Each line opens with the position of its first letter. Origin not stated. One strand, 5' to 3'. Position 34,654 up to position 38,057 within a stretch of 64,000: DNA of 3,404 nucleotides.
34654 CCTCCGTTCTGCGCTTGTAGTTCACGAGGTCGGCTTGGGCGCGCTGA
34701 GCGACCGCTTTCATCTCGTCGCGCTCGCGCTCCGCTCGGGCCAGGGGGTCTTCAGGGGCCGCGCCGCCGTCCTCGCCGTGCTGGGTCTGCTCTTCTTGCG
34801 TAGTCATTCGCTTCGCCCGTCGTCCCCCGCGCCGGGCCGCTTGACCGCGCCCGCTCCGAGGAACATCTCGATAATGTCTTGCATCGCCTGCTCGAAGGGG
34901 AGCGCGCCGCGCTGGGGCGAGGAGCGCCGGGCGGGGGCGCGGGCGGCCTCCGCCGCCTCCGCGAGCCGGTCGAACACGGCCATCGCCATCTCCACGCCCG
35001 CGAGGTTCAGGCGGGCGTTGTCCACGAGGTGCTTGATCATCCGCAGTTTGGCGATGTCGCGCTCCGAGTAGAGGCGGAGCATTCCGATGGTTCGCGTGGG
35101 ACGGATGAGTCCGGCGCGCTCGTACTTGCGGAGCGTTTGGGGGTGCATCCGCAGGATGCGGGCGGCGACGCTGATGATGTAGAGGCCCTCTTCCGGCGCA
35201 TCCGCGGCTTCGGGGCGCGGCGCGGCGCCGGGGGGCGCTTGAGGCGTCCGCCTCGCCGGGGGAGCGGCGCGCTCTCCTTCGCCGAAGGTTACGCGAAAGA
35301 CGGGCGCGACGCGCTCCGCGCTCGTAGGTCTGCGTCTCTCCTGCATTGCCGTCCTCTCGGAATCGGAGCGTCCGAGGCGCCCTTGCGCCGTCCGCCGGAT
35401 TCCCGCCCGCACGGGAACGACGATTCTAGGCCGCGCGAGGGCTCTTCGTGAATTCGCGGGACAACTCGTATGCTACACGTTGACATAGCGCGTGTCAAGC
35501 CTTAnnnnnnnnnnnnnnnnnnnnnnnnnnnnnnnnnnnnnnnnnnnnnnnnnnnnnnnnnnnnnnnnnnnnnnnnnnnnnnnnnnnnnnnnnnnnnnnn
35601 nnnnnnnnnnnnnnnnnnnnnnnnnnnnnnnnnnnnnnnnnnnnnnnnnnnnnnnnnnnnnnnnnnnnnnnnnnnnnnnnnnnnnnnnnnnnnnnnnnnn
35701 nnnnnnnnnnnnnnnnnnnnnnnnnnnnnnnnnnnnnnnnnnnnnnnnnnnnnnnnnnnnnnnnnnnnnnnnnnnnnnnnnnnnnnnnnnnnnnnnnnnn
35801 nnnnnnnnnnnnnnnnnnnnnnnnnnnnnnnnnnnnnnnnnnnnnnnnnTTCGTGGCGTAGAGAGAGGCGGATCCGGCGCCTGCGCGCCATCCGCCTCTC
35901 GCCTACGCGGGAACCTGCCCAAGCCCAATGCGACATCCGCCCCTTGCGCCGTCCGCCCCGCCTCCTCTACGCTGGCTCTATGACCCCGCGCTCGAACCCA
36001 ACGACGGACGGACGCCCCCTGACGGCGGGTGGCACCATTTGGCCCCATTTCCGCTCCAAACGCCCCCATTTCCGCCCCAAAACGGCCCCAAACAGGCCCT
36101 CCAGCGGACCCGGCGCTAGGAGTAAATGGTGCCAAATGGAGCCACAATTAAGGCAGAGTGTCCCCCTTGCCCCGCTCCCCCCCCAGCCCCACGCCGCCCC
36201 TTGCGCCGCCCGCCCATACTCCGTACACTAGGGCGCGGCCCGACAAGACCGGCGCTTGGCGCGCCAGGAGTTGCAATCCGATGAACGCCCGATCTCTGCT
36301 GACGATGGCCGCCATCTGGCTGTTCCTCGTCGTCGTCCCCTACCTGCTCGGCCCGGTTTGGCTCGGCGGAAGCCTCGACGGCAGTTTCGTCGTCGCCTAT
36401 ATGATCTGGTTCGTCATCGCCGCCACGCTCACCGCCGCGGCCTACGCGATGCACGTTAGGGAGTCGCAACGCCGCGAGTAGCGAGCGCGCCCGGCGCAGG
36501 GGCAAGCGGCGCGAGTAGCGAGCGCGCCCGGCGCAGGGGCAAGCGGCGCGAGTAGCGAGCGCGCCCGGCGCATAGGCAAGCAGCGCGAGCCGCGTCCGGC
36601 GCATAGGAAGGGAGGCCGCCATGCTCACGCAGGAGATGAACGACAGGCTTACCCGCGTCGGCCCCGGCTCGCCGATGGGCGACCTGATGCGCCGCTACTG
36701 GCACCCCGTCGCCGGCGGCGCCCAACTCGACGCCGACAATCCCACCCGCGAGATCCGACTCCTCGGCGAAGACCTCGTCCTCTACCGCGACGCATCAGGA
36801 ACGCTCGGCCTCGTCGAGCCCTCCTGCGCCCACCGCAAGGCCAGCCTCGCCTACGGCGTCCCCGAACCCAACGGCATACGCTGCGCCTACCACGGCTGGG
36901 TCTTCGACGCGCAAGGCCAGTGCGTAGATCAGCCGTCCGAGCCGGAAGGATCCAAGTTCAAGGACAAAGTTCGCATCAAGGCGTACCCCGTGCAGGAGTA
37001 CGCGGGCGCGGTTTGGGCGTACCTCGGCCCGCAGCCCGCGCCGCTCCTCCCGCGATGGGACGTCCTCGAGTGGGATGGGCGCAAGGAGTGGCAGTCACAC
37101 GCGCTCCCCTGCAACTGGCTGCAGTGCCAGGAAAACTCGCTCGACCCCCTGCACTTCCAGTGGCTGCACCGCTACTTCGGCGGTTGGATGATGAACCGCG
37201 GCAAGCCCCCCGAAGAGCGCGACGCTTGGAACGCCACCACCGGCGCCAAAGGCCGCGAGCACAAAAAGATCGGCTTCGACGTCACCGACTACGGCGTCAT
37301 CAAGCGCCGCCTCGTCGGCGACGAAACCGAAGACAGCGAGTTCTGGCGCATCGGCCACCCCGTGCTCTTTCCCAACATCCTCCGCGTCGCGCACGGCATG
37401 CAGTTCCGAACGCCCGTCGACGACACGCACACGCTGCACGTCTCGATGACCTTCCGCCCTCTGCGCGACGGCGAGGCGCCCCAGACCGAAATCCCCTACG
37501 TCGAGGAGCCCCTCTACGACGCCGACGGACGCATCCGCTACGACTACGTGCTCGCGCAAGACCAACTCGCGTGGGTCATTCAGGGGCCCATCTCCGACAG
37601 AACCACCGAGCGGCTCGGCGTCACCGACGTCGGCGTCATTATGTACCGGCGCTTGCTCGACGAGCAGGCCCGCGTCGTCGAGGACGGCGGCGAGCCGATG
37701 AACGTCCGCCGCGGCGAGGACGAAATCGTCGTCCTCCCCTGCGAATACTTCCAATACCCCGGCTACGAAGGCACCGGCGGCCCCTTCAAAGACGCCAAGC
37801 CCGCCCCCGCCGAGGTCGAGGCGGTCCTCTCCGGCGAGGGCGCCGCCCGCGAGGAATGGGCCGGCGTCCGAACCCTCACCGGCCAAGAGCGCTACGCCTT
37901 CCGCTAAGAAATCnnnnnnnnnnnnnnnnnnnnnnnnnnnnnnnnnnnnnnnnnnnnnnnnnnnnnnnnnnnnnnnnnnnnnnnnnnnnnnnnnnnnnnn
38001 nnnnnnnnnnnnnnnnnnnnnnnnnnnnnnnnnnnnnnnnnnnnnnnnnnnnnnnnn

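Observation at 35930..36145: Third repeat family (R5, about 220 bp; copies at 2533, 35930 and 60284) with iteron-like inverted arms and arm co-variation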

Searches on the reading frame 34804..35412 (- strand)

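Call 13: search_protein_families(library=pfam, proteins=[window:34804-35412:-])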
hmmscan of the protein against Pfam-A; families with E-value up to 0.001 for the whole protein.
window:34804-35412:- (202 aa): 3 families
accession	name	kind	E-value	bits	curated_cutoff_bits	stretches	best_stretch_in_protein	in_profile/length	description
PF13411.12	MerR_1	-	4.6e-15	55.9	21.6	1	79-144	2-66/69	MerR HTH family regulatory protein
PF00376.29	MerR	-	7.2e-09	35.8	28.2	1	80-115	2-38/38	MerR family regulatory protein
PF12728.13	HTH_17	-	1.5e-05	25.6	27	1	83-122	7-45/51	Helix-turn-helix domain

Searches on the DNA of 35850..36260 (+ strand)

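Call 46: search_rna_families(source=window, start=35850, end=36260, threshold=evalue, max_evalue=10)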
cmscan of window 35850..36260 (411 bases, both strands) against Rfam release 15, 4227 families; matches with E-value up to 10: 7.
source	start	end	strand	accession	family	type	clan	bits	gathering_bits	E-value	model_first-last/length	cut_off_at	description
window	35866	35897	+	RF03281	mir-596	Gene; miRNA;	-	20.2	80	1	1-73/73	no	mir-596 microRNA precursor family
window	35860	35903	+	RF03819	mir-Ro6-3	Gene; miRNA;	-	19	79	1.9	1-72/72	no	mir-Ro6-3 microRNA precursor family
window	35860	35903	-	RF03819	mir-Ro6-3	Gene; miRNA;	-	18.7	79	2.2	1-72/72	no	mir-Ro6-3 microRNA precursor family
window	35858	35906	-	RF03314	mir-1908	Gene; miRNA;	-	18.1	82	4.4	1-73/73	no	mir-1908 microRNA precursor family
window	35860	35902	+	RF03298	mir-4488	Gene; miRNA;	-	17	71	8.9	1-62/62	no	mir-4488 microRNA precursor family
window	35856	35908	+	RF04159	MIR1437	Gene; miRNA;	-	16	168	3.2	1-192/192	no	MIR1437 microRNA precursor family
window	35854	35910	+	RF04288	mir-9201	Gene; miRNA;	CL00147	13.3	95.5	6.5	1-81/81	no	mir-9201 microRNA precursor family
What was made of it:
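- On Any Rfam RNA family: An E <= 10 scan of copy B gave only noise on a neighbouring REP hairpin (call 46).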

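Call 52: search_dna_similar(query=window:35930-36150:+, collection=plasmids, mode=distant, max_evalue=0.01, max_rows=10)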
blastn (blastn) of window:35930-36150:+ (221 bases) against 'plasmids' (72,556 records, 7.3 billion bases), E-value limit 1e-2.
No match.

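Call 53: search_dna_similar(query=window:35930-36150:+, collection=phages, mode=distant, max_evalue=0.01, max_rows=10)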
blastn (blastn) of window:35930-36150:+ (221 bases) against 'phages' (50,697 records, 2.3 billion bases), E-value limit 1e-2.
No match.
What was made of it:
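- Tried and rejected: BLAST of copy B against plasmids and phages: nothing (calls 52, 53).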

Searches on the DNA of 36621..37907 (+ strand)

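Call 57: search_rna_families(source=L102, threshold=evalue, max_evalue=1)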
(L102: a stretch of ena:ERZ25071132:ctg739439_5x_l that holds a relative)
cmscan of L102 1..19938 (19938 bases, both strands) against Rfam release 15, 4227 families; matches with E-value up to 1: 2.
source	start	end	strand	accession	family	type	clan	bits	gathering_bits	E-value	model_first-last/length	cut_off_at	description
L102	14587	14744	-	RF02234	sX15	Gene; sRNA;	-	45.3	55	9.1e-05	1-159/159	no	Xanthomonadaceae sRNA sX15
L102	13711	13765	+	RF01127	sR42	Gene; snRNA; snoRNA; CD-box;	-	23.1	38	0.092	1-63/63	no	Small nucleolar RNA sR42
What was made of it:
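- On Any Rfam RNA family: An E <= 1 scan of L102 gave an sX15-like hit beside the IS110 and nothing on the arrays (call 57).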
